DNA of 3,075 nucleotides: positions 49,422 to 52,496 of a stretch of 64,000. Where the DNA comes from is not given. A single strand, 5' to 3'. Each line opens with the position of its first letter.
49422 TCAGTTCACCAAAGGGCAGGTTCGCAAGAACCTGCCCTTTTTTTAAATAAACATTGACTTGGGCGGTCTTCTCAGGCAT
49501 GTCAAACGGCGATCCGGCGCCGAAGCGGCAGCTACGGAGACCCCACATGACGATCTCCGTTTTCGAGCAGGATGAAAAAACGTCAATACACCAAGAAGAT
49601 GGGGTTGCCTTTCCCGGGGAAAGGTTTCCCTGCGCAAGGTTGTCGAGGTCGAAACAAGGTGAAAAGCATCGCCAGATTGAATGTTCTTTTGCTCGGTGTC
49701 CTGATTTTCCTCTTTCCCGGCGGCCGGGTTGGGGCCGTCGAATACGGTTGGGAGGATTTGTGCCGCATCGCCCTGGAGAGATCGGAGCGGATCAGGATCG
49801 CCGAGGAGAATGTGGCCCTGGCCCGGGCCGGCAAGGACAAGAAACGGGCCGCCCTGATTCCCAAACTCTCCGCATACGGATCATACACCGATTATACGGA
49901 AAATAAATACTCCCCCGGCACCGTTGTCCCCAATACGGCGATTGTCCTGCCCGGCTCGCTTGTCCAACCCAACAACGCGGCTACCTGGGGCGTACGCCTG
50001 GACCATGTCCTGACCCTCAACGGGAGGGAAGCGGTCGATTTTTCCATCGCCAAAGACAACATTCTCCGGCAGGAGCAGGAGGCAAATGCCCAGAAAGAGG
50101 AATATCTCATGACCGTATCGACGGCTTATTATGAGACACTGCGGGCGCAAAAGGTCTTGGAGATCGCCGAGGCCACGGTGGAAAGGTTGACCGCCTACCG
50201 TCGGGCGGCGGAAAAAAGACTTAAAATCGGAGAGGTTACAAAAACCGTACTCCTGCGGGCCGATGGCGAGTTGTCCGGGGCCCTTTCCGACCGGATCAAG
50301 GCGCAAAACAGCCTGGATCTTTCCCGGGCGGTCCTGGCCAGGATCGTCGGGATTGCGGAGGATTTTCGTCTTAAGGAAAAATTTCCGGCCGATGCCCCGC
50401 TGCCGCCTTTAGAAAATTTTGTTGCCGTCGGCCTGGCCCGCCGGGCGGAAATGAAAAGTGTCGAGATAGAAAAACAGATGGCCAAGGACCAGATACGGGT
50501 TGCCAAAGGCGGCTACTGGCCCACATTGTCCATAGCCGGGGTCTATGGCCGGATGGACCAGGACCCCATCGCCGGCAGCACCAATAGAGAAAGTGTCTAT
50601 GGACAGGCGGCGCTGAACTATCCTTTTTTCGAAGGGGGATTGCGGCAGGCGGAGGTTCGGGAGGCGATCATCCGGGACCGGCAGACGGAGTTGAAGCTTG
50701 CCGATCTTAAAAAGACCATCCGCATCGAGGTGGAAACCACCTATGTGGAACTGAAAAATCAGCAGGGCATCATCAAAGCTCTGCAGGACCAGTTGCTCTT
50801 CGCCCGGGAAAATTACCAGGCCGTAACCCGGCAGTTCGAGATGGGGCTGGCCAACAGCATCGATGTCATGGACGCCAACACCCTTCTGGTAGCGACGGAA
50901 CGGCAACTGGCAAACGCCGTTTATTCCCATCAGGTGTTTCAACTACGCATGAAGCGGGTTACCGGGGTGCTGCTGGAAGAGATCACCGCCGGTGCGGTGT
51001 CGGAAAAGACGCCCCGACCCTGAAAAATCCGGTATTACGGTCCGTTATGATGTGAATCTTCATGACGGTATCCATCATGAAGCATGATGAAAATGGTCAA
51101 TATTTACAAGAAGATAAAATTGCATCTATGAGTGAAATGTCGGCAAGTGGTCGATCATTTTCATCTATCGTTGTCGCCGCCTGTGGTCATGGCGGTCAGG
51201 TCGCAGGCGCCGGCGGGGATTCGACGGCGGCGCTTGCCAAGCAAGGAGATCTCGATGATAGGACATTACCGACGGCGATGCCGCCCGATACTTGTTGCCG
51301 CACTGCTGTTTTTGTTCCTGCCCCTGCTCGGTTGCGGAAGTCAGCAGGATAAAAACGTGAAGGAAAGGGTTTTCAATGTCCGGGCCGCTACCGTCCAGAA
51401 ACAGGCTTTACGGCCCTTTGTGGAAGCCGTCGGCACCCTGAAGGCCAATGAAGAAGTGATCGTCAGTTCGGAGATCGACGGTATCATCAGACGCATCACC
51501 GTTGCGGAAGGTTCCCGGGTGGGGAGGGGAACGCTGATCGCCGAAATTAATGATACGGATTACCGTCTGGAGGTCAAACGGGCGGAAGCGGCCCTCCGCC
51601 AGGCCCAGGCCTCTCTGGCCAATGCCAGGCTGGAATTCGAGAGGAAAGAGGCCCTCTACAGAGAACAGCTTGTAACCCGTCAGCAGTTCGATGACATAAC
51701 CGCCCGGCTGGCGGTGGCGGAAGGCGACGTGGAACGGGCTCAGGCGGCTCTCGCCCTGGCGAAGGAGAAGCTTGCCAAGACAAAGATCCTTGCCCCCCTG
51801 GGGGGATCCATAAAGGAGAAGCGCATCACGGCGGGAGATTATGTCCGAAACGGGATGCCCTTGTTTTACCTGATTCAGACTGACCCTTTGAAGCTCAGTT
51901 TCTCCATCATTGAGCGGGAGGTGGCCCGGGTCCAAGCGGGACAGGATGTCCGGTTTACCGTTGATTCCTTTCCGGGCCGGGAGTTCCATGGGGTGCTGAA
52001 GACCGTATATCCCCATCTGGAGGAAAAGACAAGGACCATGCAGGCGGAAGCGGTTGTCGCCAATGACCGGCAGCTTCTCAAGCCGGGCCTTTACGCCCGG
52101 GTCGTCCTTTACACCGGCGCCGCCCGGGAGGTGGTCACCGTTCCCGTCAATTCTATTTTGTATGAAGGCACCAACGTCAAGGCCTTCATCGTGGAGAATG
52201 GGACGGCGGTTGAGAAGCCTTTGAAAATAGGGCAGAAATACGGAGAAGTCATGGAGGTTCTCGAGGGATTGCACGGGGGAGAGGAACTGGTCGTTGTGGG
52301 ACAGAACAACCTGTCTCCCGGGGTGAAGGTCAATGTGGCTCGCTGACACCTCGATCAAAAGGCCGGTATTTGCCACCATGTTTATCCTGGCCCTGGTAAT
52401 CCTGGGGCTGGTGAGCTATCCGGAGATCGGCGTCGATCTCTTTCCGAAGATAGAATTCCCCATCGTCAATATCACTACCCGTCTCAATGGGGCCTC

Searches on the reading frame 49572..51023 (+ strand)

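Call 49: search_protein_families(library=pfam, proteins=[window:49572-51023:+], max_evalue=0.00001)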
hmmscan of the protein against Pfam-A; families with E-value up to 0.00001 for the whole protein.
window:49572-51023:+ (483 aa): 1 family
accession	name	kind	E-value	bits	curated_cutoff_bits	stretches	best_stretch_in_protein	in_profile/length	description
PF02321.23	OEP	-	1.3e-53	182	22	2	280-465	1-187/187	Outer membrane efflux protein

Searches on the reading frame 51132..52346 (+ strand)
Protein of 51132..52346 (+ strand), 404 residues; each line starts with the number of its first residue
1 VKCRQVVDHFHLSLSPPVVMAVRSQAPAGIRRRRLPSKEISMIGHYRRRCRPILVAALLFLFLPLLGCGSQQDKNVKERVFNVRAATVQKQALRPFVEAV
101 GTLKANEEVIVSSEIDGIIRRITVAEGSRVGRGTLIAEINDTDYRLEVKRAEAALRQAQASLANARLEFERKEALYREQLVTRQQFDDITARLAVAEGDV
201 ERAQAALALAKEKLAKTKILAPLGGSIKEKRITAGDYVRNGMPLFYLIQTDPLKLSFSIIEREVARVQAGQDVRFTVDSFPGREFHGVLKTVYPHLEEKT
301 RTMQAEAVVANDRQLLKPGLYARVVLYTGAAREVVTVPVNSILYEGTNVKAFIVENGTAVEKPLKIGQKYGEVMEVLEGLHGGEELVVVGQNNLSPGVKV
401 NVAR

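Call 49: search_protein_families(library=pfam, proteins=[window:51132-52346:+], max_evalue=0.00001)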
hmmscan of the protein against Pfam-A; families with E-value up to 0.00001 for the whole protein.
window:51132-52346:+ (404 aa): 2 families
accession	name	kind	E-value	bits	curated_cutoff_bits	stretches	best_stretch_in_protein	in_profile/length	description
PF16576.10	HlyD_D23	-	1.5e-31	109.8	30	1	93-322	2-214/214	Barrel-sandwich domain of CusB or HlyD membrane-fusion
PF13437.12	HlyD_3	-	9.4e-21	75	22.2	1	218-319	1-106/106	HlyD family secretion protein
